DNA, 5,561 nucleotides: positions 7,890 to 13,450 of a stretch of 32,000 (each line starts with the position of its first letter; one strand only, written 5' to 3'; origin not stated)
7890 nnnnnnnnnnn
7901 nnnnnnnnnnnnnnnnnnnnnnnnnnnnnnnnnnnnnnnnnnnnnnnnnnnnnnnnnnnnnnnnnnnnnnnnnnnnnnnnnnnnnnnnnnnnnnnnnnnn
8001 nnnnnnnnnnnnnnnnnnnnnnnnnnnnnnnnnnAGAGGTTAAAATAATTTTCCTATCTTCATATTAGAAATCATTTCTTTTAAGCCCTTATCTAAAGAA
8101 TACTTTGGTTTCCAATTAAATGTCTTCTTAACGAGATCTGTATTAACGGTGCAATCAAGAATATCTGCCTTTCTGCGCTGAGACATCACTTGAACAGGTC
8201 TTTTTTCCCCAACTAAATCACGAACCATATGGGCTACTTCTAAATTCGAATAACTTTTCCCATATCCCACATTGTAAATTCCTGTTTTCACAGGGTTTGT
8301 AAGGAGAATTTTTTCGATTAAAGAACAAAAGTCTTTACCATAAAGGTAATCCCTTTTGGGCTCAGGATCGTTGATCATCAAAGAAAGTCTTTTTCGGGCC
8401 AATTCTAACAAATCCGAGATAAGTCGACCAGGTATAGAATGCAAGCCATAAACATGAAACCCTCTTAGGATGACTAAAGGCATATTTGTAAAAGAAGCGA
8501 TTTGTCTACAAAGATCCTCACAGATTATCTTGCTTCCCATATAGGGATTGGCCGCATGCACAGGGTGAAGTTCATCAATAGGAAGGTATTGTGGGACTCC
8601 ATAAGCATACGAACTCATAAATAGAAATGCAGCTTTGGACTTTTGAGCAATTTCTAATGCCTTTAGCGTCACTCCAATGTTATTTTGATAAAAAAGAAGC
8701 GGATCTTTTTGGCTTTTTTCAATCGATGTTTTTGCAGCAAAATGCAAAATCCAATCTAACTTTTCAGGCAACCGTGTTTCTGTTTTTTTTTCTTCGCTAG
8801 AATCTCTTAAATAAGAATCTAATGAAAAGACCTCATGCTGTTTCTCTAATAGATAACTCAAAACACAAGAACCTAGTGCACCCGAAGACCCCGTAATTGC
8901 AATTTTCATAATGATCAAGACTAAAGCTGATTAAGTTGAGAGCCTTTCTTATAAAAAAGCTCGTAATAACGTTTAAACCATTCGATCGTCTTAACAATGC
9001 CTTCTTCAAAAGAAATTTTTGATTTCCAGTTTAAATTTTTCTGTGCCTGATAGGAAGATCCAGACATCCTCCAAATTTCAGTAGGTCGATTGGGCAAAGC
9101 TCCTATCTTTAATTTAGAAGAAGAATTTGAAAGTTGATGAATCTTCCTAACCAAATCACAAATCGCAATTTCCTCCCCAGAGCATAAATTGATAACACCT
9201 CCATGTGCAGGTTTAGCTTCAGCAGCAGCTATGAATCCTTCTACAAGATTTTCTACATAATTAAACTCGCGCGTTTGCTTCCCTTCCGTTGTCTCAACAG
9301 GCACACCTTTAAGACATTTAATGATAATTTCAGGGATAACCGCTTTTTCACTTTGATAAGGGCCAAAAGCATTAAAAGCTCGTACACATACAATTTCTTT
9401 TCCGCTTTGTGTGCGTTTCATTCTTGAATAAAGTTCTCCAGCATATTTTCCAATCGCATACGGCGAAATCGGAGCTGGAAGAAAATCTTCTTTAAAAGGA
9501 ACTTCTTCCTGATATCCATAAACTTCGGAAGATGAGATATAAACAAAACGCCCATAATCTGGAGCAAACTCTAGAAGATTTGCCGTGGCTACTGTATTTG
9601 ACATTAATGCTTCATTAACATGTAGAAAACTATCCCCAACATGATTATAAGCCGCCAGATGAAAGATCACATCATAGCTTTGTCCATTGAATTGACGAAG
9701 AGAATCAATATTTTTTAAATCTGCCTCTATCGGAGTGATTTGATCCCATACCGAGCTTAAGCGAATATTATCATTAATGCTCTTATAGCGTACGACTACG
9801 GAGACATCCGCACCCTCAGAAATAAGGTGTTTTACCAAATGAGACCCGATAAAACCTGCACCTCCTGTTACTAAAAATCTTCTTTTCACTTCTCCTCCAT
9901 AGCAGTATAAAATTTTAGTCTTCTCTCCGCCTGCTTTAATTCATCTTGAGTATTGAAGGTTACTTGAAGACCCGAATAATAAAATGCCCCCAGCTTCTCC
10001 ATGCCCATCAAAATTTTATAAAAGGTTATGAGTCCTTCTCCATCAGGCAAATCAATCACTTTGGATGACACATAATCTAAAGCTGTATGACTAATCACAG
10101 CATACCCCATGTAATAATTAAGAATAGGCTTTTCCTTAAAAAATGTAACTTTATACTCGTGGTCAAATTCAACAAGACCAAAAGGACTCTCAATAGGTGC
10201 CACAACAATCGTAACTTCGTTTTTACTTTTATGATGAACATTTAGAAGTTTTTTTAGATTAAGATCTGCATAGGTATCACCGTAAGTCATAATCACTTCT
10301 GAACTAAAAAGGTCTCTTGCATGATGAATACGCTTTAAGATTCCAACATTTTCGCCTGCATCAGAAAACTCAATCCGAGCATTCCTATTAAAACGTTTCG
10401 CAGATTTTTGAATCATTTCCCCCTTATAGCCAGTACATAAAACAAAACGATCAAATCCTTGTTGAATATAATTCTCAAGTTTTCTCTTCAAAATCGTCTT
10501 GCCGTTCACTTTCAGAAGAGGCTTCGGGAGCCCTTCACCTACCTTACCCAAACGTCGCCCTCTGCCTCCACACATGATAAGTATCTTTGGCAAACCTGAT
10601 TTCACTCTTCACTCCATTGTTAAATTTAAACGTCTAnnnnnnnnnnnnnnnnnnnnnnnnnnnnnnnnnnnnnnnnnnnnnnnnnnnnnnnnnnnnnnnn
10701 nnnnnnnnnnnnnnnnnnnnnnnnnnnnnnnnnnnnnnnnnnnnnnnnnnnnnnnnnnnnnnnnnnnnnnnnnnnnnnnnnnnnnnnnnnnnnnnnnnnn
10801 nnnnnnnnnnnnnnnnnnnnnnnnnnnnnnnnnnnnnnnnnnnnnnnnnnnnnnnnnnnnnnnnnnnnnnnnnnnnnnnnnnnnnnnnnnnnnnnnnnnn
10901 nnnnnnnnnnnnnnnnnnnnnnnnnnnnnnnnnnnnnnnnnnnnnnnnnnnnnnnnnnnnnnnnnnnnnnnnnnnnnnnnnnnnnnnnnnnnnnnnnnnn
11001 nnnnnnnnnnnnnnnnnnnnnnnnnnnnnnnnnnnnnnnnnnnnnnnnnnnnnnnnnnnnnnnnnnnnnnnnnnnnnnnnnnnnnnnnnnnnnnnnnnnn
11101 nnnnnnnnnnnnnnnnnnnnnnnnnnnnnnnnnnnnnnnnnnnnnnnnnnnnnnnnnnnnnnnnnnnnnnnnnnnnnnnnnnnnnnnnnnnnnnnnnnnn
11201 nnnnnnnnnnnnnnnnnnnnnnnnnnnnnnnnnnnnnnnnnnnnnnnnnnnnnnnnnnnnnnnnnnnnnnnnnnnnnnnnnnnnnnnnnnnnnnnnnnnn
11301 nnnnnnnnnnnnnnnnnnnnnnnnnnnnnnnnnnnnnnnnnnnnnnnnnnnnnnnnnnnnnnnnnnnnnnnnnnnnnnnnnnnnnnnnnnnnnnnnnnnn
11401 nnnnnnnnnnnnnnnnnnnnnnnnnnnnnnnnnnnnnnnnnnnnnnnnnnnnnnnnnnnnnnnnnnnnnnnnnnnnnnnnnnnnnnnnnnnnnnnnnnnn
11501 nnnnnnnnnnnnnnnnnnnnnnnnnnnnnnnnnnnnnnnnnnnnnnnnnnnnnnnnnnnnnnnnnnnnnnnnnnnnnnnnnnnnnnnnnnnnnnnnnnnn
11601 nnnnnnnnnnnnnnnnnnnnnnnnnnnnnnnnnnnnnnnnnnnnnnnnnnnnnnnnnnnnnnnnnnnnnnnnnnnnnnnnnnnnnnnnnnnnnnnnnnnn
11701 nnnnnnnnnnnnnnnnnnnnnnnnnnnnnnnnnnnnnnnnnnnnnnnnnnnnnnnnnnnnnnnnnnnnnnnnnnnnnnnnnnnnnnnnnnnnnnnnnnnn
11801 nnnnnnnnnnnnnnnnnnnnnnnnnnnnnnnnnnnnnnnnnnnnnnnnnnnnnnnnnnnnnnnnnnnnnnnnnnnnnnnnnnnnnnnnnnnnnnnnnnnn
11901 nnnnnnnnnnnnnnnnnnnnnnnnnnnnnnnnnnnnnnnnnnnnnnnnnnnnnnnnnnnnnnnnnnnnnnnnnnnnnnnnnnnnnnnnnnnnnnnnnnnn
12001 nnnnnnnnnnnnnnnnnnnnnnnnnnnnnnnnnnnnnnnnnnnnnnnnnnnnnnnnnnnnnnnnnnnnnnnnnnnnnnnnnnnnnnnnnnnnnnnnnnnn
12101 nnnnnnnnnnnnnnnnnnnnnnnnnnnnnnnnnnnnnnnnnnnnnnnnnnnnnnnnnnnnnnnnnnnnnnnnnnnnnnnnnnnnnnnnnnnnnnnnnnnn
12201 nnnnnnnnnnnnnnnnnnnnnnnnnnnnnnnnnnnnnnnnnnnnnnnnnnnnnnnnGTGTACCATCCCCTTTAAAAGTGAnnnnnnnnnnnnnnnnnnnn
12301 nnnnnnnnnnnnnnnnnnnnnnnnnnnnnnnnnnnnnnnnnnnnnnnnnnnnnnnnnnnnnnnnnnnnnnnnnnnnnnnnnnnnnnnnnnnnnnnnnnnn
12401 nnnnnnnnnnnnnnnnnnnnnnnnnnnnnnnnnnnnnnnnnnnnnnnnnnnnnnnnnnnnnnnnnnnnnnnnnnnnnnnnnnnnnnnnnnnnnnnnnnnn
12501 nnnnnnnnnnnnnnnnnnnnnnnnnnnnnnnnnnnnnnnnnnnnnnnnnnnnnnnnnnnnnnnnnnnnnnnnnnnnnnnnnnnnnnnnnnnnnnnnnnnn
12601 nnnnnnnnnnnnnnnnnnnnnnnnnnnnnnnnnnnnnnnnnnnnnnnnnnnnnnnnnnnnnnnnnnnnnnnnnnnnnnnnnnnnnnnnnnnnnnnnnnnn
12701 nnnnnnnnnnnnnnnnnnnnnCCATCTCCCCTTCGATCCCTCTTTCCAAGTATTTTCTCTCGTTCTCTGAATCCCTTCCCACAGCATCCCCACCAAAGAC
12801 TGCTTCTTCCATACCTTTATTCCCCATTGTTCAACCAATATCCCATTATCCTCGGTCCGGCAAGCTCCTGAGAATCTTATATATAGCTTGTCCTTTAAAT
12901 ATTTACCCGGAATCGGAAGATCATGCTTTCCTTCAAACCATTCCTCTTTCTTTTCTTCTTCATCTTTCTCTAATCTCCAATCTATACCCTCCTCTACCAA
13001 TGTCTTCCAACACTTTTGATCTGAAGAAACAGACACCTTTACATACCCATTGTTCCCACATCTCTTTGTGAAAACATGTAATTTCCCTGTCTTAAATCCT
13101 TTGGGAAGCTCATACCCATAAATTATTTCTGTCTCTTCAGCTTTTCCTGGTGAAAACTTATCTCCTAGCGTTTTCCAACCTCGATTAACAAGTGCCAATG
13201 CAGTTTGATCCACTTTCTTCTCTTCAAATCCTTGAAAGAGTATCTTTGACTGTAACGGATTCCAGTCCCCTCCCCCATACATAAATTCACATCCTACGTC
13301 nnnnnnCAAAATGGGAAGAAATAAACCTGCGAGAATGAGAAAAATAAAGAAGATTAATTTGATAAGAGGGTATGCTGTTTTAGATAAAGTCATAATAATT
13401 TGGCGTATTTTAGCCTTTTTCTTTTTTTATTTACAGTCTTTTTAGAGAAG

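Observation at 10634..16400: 2942-bp tandem duplication with a base-perfect 2479-bp core but diverged ends: a gene-conversion signature (or an assembly artefact)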

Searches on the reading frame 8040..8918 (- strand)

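Call 22: search_protein_families(library=pfam, proteins=[window:8040-8918:-], max_evalue=0.001)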
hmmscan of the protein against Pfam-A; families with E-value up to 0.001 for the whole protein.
window:8040-8918:- (292 aa): 4 families
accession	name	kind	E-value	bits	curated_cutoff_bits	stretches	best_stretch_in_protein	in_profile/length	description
PF01370.27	Epimerase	-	6.2e-33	114.6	20.9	1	6-218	1-240/240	NAD dependent epimerase/dehydratase family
PF16363.11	GDP_Man_Dehyd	-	2.3e-30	106.6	27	1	53-282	75-332/332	GDP-mannose 4,6 dehydratase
PF07993.18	NAD_binding_4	-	1.2e-11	44.7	20.1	1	47-166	82-216/258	Male sterility protein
PF04321.23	RmlD_sub_bind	-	5.3e-11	42.6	27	1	4-248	1-244/287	RmlD substrate binding domain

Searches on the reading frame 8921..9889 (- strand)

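Call 7: search_protein_families(library=pfam, proteins=[window:8921-9889:-], max_evalue=0.01)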
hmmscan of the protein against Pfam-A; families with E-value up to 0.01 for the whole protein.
window:8921-9889:- (322 aa): 10 families
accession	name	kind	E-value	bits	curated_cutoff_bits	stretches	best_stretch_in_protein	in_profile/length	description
PF16363.11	GDP_Man_Dehyd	-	5.1e-53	181.1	27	1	6-300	1-331/332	GDP-mannose 4,6 dehydratase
PF01370.27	Epimerase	-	4.2e-50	170.8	20.9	1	6-236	2-240/240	NAD dependent epimerase/dehydratase family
PF01073.25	3Beta_HSD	-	3.8e-16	59.4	22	1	6-224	1-230/280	3-beta hydroxysteroid dehydrogenase/isomerase family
PF02719.21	Polysacc_synt_2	-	1.3e-15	57.9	20.2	1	6-262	2-258/293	Polysaccharide biosynthesis protein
PF04321.23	RmlD_sub_bind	-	6e-14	52.2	27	1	4-177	2-154/287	RmlD substrate binding domain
PF07993.18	NAD_binding_4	-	2e-11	44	20.1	1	7-141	1-157/258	Male sterility protein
PF13460.12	NAD_binding_10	-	4.8e-07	30.3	27.2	1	9-150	1-126/184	NAD(P)H-binding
PF05368.20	NmrA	-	0.00051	20.2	27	1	1-79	1-78/298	NmrA-like family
PF00106.31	adh_short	-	0.0023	17.9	26.6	1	6-67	4-67/195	short chain dehydrogenase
PF08659.16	KR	-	0.0052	17.2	22.6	1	5-66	3-70/180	KR domain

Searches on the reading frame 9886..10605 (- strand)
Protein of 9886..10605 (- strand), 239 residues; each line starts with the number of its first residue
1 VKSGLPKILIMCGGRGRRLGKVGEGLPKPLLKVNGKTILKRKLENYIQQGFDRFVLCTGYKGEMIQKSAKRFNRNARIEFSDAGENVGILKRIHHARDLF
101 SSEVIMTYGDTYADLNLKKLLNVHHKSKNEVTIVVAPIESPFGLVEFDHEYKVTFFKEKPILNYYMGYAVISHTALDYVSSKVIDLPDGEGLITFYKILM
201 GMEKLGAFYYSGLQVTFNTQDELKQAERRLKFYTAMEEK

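Call 7: search_protein_families(library=pfam, proteins=[window:9886-10605:-], max_evalue=0.01)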
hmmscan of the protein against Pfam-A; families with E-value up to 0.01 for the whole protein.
window:9886-10605:- (239 aa): 2 families
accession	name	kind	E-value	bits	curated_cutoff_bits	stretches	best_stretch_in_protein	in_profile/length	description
PF00483.29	NTP_transferase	-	4.6e-19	69.4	21.2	1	9-162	3-166/245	Nucleotidyl transferase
PF12804.13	NTP_transf_3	-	8.8e-10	39.4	27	1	9-134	2-121/160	MobA-like NTP transferase domain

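Call 15: find_encoding_contigs(protein=window:9886-10605:-, flank=10000, max_places=6)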
Protein window:9886-10605:- (239 aa): 2 contigs read that carry it; 2 places shown.
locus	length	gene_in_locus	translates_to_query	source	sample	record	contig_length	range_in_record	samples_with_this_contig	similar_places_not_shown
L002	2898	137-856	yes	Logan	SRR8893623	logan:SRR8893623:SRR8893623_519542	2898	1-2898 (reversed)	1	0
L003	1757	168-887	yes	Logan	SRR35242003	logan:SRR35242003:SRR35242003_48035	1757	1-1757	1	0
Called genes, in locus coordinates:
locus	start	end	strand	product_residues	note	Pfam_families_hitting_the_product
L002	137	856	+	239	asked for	PF00483:NTP_transferase, PF12804:NTP_transf_3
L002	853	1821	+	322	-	PF01073:3Beta_HSD, PF01370:Epimerase, PF02719:Polysacc_synt_2, PF04321:RmlD_sub_bind, PF07993:NAD_binding_4, PF13460:NAD_binding_10 (weak), PF16363:GDP_Man_Dehyd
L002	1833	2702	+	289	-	PF01370:Epimerase, PF04321:RmlD_sub_bind, PF07993:NAD_binding_4 (weak), PF16363:GDP_Man_Dehyd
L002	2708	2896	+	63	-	?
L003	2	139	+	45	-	?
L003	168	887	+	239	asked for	PF00483:NTP_transferase, PF12804:NTP_transf_3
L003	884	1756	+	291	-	?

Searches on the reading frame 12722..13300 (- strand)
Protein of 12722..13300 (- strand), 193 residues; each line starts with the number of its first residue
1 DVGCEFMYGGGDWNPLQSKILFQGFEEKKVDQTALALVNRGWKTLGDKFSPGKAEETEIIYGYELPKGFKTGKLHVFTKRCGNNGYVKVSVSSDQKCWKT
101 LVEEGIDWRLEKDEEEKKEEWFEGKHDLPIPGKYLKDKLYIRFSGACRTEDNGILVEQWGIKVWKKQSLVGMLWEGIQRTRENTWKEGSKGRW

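Call 55: search_protein_families(library=pfam, proteins=[window:12722-13300:-], max_evalue=10)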
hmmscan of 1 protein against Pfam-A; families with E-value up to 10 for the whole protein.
seq(193 aa): 2 families
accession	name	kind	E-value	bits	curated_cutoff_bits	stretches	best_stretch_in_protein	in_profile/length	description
PF05411.18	Peptidase_C32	-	0.024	15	22.1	1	89-162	8-79/128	Equine arteritis virus putative proteinase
PF17976.7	zf-RING_12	-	0.16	12.7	25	1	60-102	4-43/73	RING/Ubox like zinc-binding domain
